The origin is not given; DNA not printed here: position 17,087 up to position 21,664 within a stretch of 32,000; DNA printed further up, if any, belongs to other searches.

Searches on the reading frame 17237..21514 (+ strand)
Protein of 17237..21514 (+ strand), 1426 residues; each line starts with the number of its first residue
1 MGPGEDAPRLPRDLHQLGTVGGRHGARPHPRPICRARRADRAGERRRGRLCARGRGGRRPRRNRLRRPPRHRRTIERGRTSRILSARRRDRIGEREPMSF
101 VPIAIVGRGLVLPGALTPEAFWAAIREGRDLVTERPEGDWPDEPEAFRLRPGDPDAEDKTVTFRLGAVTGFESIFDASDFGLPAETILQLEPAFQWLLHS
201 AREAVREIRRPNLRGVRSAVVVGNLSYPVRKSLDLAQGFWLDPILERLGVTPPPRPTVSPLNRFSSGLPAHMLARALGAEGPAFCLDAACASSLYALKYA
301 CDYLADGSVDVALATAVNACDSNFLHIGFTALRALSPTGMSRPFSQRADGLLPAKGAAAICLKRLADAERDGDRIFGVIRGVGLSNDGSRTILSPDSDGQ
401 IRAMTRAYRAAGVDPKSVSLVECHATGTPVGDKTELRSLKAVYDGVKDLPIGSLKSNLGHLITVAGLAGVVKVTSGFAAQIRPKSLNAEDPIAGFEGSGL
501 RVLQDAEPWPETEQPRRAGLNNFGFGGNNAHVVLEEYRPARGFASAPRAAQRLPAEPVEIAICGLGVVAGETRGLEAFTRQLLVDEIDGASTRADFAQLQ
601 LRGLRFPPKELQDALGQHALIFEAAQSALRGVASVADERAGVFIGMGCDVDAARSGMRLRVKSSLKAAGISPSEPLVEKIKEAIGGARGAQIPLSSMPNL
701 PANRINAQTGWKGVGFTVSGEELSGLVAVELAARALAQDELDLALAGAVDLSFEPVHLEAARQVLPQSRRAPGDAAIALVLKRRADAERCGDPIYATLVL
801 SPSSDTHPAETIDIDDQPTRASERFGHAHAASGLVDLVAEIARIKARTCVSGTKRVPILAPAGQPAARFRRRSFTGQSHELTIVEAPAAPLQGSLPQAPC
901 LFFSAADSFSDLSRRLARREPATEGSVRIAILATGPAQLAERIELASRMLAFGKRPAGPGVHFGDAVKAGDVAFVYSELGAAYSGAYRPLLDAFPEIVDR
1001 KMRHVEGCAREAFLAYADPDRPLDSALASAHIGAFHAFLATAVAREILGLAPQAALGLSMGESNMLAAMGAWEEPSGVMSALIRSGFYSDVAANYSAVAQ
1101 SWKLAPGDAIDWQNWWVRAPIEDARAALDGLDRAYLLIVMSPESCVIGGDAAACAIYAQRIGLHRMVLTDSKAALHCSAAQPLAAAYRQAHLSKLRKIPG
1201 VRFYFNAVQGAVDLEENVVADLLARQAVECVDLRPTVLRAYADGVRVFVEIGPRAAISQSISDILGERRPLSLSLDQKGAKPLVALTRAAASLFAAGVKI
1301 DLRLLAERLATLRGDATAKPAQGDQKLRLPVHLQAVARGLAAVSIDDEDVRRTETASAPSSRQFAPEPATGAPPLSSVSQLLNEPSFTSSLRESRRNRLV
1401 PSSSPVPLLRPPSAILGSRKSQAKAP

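Call 9: search_protein_families(library=pfam, proteins=[window:17237-21514:+], max_evalue=0.00001)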
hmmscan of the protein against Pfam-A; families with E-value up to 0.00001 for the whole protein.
window:17237-21514:+ (1426 aa): 4 families
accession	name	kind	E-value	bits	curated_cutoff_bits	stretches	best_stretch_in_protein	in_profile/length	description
PF00109.32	ketoacyl-synt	-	4.1e-53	181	20.8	2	102-368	3-252/252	Beta-ketoacyl synthase, N-terminal domain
PF02801.28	Ketoacyl-synt_C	-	1.5e-31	109.3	20.8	1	377-488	2-118/119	Beta-ketoacyl synthase, C-terminal domain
PF16197.11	KAsynt_C_assoc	-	4.5e-09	37.1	33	1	492-543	5-52/111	Ketoacyl-synthetase C-terminal extension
PF00698.26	Acyl_transf_1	-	4.3e-08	33.4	32.7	1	1048-1265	80-279/319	Acyl transferase domain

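Call 10: search_protein_families(library=ncbifam, proteins=[window:17237-21514:+], max_evalue=0.00001)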
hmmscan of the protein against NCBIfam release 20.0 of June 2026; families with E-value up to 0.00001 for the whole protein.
window:17237-21514:+ (1426 aa): 20 families
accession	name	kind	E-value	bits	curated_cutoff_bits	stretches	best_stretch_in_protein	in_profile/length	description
NF045894.1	PKS_plus_SDR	equivalog_domain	6e-98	329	1740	2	102-649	2-542/1515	type I polyketide synthase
NF040607.1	mycolic_Pks13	equivalog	7.7e-84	282.2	2100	1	97-544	97-533/1680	polyketide synthase Pks13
NF041183.1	Pks2_ls1_myc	equivalog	5.5e-75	252.3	2400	2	101-677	2-569/2086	sulfolipid-1 biosynthesis phthioceranic/hydroxyphthioceranic acid synthase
TIGR02813.1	omega_3_PfaA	subfamily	4.1e-70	236.1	1010.1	1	284-541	200-466/2582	polyketide-type polyunsaturated fatty acid synthase PfaA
TIGR03150.1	fabF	equivalog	3.1e-45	154.6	493.75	1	272-534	143-406/407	beta-ketoacyl-ACP synthase II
NF004970.0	PRK06333.1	subfamily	1.9e-43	148.9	525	1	268-538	151-423/424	beta-ketoacyl-ACP synthase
NF005589.0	PRK07314.1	subfamily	8.6e-42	143.3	387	1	272-537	146-412/413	beta-ketoacyl-ACP synthase II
NF053555.1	prodigi_MBC_PigJ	equivalog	8.4e-38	130.2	900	1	218-535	440-757/759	prodigiosin MBC biosynthesis protein PigJ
NF005490.0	PRK07103.1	equivalog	1.2e-37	129.9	445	1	273-536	152-412/414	polyketide beta-ketoacyl:acyl carrier protein synthase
NF005076.0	PRK06501.1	equivalog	3.2e-37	128.4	629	1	263-536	148-422/425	beta-ketoacyl-ACP synthase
NF058662.1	cispenta_AmcF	equivalog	1.3e-32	113.2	325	1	270-535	109-368/369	cispentacin biosynthesis acyltransferase subunit AmcF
NF006618.0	PRK09185.1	subfamily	4.3e-31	108.3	407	1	268-536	139-392/394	beta-ketoacyl-ACP synthase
NF006434.0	PRK08722.1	equivalog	1e-28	100.4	759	1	276-534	150-411/414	beta-ketoacyl-ACP synthase II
NF006274.0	PRK08439.1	equivalog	1.6e-28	99.6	621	1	277-535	149-404/406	beta-ketoacyl-ACP synthase II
NF004618.0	PRK05952.1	equivalog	1e-26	93.8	455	1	269-536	126-382/384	beta-ketoacyl-ACP synthase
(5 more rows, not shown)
